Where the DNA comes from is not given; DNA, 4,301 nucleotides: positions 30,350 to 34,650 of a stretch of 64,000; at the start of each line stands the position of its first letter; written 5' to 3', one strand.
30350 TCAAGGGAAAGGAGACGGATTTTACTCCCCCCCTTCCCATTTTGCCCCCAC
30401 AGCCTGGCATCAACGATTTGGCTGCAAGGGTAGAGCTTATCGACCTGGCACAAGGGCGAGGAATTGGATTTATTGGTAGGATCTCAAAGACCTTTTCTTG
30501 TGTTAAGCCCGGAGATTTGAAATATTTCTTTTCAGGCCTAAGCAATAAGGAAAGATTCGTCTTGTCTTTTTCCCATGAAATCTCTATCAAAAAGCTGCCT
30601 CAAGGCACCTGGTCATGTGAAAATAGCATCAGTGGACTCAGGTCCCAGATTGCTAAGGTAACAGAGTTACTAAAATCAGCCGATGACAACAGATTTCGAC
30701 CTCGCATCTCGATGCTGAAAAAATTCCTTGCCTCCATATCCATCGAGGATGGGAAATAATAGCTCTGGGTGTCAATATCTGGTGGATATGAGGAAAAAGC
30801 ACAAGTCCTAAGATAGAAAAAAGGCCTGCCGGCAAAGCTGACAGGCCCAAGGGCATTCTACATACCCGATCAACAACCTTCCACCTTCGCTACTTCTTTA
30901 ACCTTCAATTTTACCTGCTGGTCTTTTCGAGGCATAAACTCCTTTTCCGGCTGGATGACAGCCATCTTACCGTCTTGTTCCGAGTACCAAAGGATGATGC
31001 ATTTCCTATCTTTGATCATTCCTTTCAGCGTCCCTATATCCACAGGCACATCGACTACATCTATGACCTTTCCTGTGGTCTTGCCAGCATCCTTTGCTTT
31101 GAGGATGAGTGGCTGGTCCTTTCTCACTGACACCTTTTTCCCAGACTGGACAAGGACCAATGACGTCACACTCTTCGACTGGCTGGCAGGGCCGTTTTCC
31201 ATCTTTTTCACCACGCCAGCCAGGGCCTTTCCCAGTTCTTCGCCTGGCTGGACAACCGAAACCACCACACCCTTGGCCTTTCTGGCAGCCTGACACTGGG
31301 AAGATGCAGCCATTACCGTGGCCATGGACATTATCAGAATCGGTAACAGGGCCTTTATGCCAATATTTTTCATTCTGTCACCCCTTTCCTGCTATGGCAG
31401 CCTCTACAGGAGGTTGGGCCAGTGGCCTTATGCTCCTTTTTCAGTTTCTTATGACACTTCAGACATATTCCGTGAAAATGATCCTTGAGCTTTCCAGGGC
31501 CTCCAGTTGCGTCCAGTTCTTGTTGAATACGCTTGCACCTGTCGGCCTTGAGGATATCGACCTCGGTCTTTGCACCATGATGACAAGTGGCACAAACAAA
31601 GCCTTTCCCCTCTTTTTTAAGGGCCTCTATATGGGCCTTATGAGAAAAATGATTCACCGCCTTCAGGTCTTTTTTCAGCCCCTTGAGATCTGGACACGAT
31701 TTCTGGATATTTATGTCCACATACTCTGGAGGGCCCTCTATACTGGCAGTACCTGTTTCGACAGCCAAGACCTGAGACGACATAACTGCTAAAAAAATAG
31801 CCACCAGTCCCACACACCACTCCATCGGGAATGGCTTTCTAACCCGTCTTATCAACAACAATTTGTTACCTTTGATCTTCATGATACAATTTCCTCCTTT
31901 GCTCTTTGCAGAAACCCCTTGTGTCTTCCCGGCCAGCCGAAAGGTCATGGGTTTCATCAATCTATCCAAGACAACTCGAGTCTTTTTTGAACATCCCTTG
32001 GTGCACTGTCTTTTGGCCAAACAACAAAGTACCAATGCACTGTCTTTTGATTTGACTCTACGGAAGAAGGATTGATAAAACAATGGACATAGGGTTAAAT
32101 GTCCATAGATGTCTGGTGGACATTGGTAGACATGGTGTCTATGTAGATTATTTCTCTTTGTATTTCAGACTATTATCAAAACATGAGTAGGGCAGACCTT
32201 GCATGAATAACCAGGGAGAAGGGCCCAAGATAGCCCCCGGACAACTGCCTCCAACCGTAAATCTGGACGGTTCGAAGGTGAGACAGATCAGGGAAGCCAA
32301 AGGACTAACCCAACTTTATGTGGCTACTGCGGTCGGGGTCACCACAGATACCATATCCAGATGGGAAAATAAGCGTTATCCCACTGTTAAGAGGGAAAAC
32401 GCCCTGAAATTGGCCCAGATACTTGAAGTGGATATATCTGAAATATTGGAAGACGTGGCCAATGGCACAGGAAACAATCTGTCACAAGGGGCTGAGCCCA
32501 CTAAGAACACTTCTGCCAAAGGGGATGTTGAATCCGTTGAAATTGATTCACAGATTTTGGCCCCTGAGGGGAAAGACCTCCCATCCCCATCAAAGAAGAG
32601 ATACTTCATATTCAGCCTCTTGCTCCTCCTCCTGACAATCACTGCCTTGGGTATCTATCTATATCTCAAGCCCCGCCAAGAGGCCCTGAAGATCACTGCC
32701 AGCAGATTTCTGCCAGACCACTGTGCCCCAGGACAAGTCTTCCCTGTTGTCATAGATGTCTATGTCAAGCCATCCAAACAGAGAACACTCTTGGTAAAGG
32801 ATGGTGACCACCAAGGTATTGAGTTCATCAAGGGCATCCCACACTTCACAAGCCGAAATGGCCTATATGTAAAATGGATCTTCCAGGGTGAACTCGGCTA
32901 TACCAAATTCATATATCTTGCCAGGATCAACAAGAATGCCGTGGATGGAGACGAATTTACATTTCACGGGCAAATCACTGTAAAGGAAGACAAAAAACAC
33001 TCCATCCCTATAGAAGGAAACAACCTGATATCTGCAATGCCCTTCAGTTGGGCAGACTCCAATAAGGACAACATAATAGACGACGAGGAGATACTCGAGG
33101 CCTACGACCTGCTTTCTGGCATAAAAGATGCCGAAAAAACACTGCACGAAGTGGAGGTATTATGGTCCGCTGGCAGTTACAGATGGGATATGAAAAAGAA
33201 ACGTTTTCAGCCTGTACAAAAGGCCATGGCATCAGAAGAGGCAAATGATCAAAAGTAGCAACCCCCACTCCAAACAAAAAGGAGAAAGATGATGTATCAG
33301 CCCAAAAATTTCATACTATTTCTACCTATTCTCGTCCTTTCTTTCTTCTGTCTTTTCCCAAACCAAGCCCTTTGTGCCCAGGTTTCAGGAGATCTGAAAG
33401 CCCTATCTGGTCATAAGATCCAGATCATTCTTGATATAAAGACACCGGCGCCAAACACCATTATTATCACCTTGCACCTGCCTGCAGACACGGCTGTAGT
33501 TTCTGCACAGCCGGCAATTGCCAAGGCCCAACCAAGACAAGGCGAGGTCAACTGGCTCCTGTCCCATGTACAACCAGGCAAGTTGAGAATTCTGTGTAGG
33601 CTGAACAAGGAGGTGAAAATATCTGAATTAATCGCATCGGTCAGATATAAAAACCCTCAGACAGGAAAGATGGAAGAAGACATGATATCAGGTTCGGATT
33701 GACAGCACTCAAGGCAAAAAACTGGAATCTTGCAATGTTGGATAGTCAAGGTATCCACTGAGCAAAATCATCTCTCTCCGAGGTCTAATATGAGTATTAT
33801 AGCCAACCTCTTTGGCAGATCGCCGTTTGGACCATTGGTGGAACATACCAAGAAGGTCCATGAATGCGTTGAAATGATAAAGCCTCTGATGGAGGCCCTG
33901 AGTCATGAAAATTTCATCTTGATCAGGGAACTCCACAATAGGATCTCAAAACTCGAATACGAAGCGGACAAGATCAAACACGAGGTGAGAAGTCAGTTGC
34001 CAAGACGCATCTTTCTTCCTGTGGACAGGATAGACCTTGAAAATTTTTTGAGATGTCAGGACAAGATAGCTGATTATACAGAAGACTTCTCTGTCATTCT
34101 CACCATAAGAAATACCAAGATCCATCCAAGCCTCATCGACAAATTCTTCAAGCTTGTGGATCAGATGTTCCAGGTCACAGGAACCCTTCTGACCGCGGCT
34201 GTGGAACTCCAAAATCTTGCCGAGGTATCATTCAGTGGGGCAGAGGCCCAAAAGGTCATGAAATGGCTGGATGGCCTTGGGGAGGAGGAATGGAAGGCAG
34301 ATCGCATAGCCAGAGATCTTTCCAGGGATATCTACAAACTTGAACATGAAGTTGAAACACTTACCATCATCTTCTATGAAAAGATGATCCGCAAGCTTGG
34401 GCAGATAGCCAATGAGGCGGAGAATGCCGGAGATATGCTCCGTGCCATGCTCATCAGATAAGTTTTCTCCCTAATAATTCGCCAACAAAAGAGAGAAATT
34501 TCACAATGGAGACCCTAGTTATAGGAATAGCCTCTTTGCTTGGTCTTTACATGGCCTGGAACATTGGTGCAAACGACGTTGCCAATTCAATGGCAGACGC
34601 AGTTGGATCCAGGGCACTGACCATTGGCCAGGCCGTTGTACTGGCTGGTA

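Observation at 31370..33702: Membrane-tethered XRE regulator with EF-hand-like periplasmic domain, a paralogous secreted partner and a divergent c7 cytochrome operon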

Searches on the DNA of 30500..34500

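Call 35: search_rna_families(source=window, start=30500, end=34500, threshold=evalue, max_evalue=1)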
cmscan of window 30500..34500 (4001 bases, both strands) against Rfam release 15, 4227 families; matches with E-value up to 1: 1.
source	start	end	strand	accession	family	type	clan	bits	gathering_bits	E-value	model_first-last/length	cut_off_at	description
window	30784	30857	+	RF01128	sR43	Gene; snRNA; snoRNA; CD-box;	-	18.2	45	0.26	1-56/56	no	Small nucleolar RNA sR42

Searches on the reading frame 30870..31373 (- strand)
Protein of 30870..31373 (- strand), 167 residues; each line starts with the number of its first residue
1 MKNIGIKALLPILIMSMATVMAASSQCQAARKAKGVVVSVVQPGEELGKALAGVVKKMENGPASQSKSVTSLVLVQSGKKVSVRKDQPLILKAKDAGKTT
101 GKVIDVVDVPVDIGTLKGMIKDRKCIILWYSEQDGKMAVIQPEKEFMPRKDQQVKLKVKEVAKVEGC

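Call 3: search_protein_families(library=pfam, proteins=[window:30870-31373:-], max_evalue=1)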
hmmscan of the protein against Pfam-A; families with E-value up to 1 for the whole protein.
window:30870-31373:- (167 aa): 1 family
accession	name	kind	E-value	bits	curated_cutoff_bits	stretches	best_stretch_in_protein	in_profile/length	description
PF19203.5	DUF5875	-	0.06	13.3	26.5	1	14-101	136-226/228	Family of unknown function (DUF5875)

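Call 4: search_protein_families(library=ncbifam, proteins=[window:30870-31373:-], max_evalue=1)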
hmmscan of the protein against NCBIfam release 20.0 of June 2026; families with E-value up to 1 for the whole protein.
window:30870-31373:- (167 aa): 0 families

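Call 27: find_homologous_proteins(query=window:30870-31373:-, max_evalue=0.001)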
Query window:30870-31373:- (167 aa): 4 proteins with E <= 0.001 among 222 candidates.
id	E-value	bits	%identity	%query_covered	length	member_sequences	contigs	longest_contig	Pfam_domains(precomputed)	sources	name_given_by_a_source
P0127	2.3e-96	338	100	100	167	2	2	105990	-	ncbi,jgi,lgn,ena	-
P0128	6.4e-46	174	55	100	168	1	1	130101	-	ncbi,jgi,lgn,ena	-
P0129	3.1e-45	172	55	100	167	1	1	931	-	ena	-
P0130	1.9e-40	156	49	100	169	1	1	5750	-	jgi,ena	-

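Call 58: predict_structure(alignment_id=A3)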
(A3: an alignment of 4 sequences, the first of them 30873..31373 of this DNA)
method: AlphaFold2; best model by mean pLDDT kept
length: 167 residues; sequences in the alignment: 4
mean_pLDDT: 75.8   pTM: 0.70
mean pLDDT of the five models: 75.8, 75.6, 74.3, 68.7, 64.8
residues with pLDDT >= 90: 70; 70-90: 47; 50-70: 11; < 50: 39
segments of 3 or more residues with pLDDT < 50: 1-28, 59-64, 163-167
pLDDT, mean of each block of 10 residues (from residue 1): 38 39 41 90 80 62 61 91 90 94 92 85 91 91 95 91 47
secondary structure, 60 per line:
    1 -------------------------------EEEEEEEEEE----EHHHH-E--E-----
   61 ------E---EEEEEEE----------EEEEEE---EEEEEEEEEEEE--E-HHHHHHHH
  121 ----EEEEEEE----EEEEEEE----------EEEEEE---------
elements in order: E32-41 H47-50 E71-77 E88-93 E97-108 H113-120 E125-131 E136-142 E153-158
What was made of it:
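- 30870..31373 (-): 167-aa secreted beta-rich protein with an invariant C-terminal Glu-Gly-Cys. Its start overlaps the cytochrome stop by 4 nt (operon). AF2 shows two small barrels and a disordered tail (call 58).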

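Call 60: fold_search(model_id=the predicted structure, library=pdb)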
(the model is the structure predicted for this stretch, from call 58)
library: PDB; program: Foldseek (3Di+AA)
matches with E <= 10: 500; with E <= 0.001: 0
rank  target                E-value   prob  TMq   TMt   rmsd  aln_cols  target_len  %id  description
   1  5xu0_B                1.5e-01  0.87  0.25  0.19   4.6        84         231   18  Structure of the membrane fusion protein Spr0693 from Streptococcus pneumoniae R6 (released 2018-01-24)
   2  7fda_B                1.8e-01  0.85  0.26  0.10   3.3        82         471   12  CryoEM Structure of Reconstituted V-ATPase, state1 (released 2021-12-22)
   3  7dqe_E                2.1e-01  0.72  0.23  0.09   4.2        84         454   12  Crystal structure of the ADP-bound mutant A(S23C)3B(N64C)3 complex from enterococcus hirae V-ATPase (released 2021-12-29)
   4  8igw_K                2.3e-01  0.92  0.27  0.11   3.0        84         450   11  Hexameric Ring Complex of Engineered V1-ATPase bound to 4 ADPs: A3(De)3_(ADP)3cat,1non-cat, Hexameric Ring Complex of  (released 2023-07-12)
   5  6wm3_D                2.4e-01  0.89  0.25  0.09   2.6        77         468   16  Human V-ATPase in state 2 with SidK and ADP (released 2020-11-11)
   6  6xbw_D                2.5e-01  0.69  0.25  0.10   3.3        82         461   15  Cryo-EM structure of V-ATPase from bovine brain, state 1 (released 2020-08-19)
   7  8igw_E                2.8e-01  0.90  0.27  0.11   3.0        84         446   11  Hexameric Ring Complex of Engineered V1-ATPase bound to 4 ADPs: A3(De)3_(ADP)3cat,1non-cat, Hexameric Ring Complex of  (released 2023-07-12)
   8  6xby_E                3.2e-01  0.85  0.25  0.10   2.6        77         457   16  Cryo-EM structure of V-ATPase from bovine brain, state 2 (released 2020-08-19)
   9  9cfc_D                3.2e-01  0.82  0.24  0.09   2.6        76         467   16  Cryo-EM structure of human kidney V-ATPase state 2 (released 2025-08-06)
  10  3rcc_L                3.4e-01  0.28  0.29  0.36   8.7       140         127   11  Crystal Structure of the Streptococcus agalactiae Sortase A (released 2011-09-07)
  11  6xbw_F                3.6e-01  0.85  0.25  0.10   2.5        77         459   16  Cryo-EM structure of V-ATPase from bovine brain, state 1 (released 2020-08-19)
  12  6wlz_D                3.6e-01  0.80  0.24  0.09   2.7        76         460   16  The V1 region of human V-ATPase in state 1 (focused refinement) (released 2020-11-11)
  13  3op1_B                3.6e-01  0.69  0.34  0.20   6.5       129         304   10  Crystal Structure of Macrolide-efflux Protein SP_1110 from Streptococcus pneumoniae (released 2010-09-29)
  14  3op1_A                3.6e-01  0.57  0.30  0.19   6.2       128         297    5  Crystal Structure of Macrolide-efflux Protein SP_1110 from Streptococcus pneumoniae (released 2010-09-29)
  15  7une_O                3.8e-01  0.80  0.24  0.10   2.7        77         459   16  The V1 region of bovine V-ATPase in complex with human mEAK7 (focused refinement) (released 2022-06-15)
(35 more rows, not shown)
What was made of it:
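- Tried and rejected: The weak hits are small beta-barrels (calls 58, 60).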

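Call 72: search_protein_representatives(alignment_id=A3)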
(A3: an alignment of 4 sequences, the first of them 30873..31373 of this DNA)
Query: 4 sequences, 167 profile positions. Proteins with E-value up to 0.001 (for the whole library): 28; up to 1e-10: 19; up to 1e-30: 5. The best 28 are listed.
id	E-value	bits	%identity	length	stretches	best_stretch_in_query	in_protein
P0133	8.5e-46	172.0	-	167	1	1-167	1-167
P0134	1.6e-45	171.1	-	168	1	9-167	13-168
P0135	3.5e-40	153.7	-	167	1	4-167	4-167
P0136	2.2e-39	151.1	-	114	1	57-167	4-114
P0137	3.3e-35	137.6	-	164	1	7-167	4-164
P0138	2.3e-20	89.3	-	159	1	11-167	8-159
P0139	1.3e-19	86.9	-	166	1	10-167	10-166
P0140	1.8e-17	79.8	-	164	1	11-167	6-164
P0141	1.8e-16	76.6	-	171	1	5-167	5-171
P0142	2.5e-16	76.2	-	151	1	18-167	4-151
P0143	2.4e-15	73.0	-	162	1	9-167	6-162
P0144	7.8e-14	68.0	-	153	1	55-167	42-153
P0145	2.4e-13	66.4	-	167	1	11-167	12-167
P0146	7.2e-13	64.9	-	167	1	1-167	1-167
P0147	2.4e-12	63.2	-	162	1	10-167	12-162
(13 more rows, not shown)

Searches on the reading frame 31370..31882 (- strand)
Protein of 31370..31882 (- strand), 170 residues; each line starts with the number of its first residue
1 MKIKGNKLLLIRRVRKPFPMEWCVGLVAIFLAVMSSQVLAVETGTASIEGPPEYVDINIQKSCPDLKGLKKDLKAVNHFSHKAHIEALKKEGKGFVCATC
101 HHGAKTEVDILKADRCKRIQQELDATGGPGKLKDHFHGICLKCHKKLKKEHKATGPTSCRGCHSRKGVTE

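Call 55: search_solved_structures(query=window:31370-31882:-, max_evalue=0.01, show_alignments=1)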
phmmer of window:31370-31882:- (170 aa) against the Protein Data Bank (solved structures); distinct sequences matched with E-value up to 0.01: 7.
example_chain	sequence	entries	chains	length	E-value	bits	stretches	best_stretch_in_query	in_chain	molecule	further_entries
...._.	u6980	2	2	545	2.1e-12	50.5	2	49-166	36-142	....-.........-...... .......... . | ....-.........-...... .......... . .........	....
1h29_A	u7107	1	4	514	2.7e-11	46.9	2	70-166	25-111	HIGH-MOLECULAR-WEIGHT CYTOCHROME C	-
2e84_A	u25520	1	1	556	4.8e-11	46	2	78-167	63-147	High-molecular-weight cytochrome c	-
1z1n_X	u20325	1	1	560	9.6e-09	38.5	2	96-166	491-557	sixteen heme cytochrome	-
2bq4_A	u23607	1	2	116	4.2e-06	29.9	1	77-166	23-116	BASIC CYTOCHROME C3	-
2cy3_A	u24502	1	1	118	3.1e-05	27.1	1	97-164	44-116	CYTOCHROME C3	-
1w7o_A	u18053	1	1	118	5.4e-05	26.3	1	96-164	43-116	CYTOCHROME C3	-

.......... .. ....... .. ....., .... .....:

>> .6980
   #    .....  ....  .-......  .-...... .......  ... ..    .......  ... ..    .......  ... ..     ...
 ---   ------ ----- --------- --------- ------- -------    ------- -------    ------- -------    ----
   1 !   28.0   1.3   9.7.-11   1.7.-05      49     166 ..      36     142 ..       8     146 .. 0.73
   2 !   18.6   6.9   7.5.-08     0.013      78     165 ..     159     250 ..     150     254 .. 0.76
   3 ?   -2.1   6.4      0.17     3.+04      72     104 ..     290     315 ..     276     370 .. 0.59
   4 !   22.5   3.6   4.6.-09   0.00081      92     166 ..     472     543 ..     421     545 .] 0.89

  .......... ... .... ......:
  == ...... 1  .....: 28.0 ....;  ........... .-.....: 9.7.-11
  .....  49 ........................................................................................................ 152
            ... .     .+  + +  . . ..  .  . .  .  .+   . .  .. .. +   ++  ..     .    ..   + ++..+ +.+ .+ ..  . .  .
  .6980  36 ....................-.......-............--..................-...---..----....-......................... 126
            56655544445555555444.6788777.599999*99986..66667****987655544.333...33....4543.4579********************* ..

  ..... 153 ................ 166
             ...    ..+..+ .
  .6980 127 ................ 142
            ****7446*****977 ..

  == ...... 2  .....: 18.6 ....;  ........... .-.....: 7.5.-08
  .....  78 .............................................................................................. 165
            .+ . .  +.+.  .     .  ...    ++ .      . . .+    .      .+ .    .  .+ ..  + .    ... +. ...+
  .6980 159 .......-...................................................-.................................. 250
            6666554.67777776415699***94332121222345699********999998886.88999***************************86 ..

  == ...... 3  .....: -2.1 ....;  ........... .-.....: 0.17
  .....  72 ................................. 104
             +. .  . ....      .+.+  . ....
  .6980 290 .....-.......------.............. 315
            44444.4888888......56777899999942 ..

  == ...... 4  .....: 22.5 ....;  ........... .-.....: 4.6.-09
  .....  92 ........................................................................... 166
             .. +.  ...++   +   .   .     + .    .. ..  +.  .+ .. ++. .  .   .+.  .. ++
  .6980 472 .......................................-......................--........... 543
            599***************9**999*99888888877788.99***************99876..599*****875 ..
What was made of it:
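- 31370..31882 (-): Periplasmic triheme c3/c7-type cytochrome, 170 residues (CATCH, CLKCH, CRGCH). Best solved relative is the N-terminal domain of the 16-heme HmcA, E 2e-12 (call 55).
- On Class III (c3/c7) multiheme cytochromes: The closest solved sequence is the N-terminal domain of HmcA, E 2e-12 (call 55).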

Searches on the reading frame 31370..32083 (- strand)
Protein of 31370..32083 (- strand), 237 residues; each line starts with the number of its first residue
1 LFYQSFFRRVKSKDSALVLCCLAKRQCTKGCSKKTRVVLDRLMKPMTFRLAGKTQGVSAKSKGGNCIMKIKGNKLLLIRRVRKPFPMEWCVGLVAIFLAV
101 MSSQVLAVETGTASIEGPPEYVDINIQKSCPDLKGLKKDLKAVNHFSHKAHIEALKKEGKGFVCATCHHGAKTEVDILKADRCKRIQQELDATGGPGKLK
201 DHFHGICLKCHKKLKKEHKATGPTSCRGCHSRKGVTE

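Call 3: search_protein_families(library=pfam, proteins=[window:31370-32083:-], max_evalue=1)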
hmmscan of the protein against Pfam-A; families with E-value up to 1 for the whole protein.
window:31370-32083:- (237 aa): 3 families
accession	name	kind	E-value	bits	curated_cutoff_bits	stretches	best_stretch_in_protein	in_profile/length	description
PF02085.21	Cytochrom_CIII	-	1.1e-08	35.8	22.9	1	139-230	16-101/101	Class III cytochrome C family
PF14522.11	Cytochrome_C7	-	0.00019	21.6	24.8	1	145-231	2-67/67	Cytochrome c7 and related cytochrome c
PF09699.15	Paired_CXXCH_1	-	0.15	12.2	20.6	0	206-233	8-39/41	Doubled CXXCH motif (Paired_CXXCH_1)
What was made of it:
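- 31370..31882 (-): Cytochrom_CIII E 1.1e-8 (call 3).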

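Call 4: search_protein_families(library=ncbifam, proteins=[window:31370-32083:-], max_evalue=1)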
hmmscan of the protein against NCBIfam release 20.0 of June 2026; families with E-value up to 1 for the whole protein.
window:31370-32083:- (237 aa): 3 families
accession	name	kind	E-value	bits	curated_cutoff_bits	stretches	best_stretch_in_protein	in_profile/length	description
NF045713.1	CxxCH_16_HmcA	equivalog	2.3e-16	59.5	400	1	93-233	13-142/541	sulfate respiration complex hexadecaheme cytochrome HmcA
NF045722.1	c3_cytochr_TmcA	equivalog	1e-05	25.4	114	1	136-230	36-124/125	acidic tetraheme cytochrome c3 TmcA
TIGR01905.1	paired_CXXCH_1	subfamily_domain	0.46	10.5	25.2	0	196-214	21-39/41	doubled CXXCH domain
